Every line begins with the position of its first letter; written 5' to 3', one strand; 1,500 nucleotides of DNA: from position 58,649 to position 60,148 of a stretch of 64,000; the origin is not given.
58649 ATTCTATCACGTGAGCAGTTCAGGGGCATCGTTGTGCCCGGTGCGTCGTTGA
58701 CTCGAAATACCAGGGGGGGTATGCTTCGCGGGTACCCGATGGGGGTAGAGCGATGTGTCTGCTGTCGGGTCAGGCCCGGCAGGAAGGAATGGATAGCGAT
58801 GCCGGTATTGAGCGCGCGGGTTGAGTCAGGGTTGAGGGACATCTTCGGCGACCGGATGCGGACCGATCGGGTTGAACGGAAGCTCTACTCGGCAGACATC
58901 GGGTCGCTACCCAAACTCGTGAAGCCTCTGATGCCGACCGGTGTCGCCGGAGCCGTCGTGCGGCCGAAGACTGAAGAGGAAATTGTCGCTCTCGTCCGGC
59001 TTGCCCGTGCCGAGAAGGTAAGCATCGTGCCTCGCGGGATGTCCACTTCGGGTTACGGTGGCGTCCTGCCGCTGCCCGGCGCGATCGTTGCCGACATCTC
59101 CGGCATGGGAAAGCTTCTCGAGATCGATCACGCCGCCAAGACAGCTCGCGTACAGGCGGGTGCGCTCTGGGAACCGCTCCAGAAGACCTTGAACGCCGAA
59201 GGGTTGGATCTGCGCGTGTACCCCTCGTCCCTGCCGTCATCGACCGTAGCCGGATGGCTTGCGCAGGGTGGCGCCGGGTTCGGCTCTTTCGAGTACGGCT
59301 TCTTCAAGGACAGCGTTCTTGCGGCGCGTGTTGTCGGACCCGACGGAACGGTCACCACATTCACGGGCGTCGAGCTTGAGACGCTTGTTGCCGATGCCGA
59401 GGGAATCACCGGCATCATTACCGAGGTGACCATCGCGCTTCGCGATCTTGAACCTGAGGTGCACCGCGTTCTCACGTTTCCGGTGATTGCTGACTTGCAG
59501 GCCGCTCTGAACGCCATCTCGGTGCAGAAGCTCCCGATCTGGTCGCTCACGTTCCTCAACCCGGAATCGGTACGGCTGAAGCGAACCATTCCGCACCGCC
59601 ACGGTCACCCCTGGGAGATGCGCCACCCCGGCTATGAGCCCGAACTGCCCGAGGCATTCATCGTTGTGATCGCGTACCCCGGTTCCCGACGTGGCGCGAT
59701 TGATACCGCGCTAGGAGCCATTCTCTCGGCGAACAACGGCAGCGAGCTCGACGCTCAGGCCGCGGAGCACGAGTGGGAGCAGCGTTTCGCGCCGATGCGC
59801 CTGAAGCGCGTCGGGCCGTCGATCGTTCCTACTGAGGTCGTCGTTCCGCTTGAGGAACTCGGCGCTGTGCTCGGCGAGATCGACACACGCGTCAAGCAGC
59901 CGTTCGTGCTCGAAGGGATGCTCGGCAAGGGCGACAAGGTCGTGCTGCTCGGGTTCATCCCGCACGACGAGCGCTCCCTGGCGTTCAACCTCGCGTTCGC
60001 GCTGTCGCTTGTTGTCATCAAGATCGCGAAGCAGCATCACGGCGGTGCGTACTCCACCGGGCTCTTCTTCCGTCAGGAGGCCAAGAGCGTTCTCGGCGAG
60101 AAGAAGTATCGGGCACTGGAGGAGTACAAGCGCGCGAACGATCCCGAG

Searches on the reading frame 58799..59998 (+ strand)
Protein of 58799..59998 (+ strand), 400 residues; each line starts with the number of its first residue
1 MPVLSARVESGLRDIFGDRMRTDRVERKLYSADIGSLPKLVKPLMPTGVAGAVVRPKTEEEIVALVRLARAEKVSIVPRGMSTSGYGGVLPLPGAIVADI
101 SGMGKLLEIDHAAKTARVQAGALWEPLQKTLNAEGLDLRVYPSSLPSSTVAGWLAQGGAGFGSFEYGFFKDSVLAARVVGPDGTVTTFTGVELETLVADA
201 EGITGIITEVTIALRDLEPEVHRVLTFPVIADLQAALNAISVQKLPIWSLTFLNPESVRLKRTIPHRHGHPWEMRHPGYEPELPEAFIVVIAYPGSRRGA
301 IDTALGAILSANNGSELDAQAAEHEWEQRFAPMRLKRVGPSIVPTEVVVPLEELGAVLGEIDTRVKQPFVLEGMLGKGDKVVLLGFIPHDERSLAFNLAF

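Call 38: find_related_loci(query=window:58799-59998:+, collection=metagenome_contigs, flank=2500)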
Query window:58799-59998:+ (400 aa) in metagenome_contigs; peptide patterns used: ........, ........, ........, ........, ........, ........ (x = any residue, [..] = any of these).
307 stretches matched a pattern; 59 encode a relative of the query (tblastn E <= 1e-3); 59 distinct loci.
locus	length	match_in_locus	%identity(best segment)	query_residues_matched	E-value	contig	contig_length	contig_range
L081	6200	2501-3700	84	1-400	0e+0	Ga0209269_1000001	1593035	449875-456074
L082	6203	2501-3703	77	1-400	0e+0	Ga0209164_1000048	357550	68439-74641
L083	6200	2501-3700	76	1-400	0e+0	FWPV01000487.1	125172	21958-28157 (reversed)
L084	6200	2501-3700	78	1-400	0e+0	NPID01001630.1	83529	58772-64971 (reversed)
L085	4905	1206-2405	77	1-400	0e+0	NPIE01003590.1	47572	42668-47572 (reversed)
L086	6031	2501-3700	72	1-400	0e+0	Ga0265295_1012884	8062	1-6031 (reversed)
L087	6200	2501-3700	73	1-400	0e+0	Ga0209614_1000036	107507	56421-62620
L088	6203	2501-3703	75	1-400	0e+0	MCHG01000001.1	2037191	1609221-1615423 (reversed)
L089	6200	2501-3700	74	1-400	0e+0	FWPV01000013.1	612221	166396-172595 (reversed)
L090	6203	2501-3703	70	1-400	0e+0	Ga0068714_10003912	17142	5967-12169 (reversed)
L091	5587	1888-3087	69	1-400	0e+0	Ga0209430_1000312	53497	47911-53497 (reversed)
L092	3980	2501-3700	69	1-400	0e+0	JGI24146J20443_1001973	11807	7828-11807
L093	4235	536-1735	70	1-400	0e+0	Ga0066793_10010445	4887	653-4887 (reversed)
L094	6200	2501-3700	68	1-400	0e+0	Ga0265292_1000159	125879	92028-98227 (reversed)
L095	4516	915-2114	67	1-400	0e+0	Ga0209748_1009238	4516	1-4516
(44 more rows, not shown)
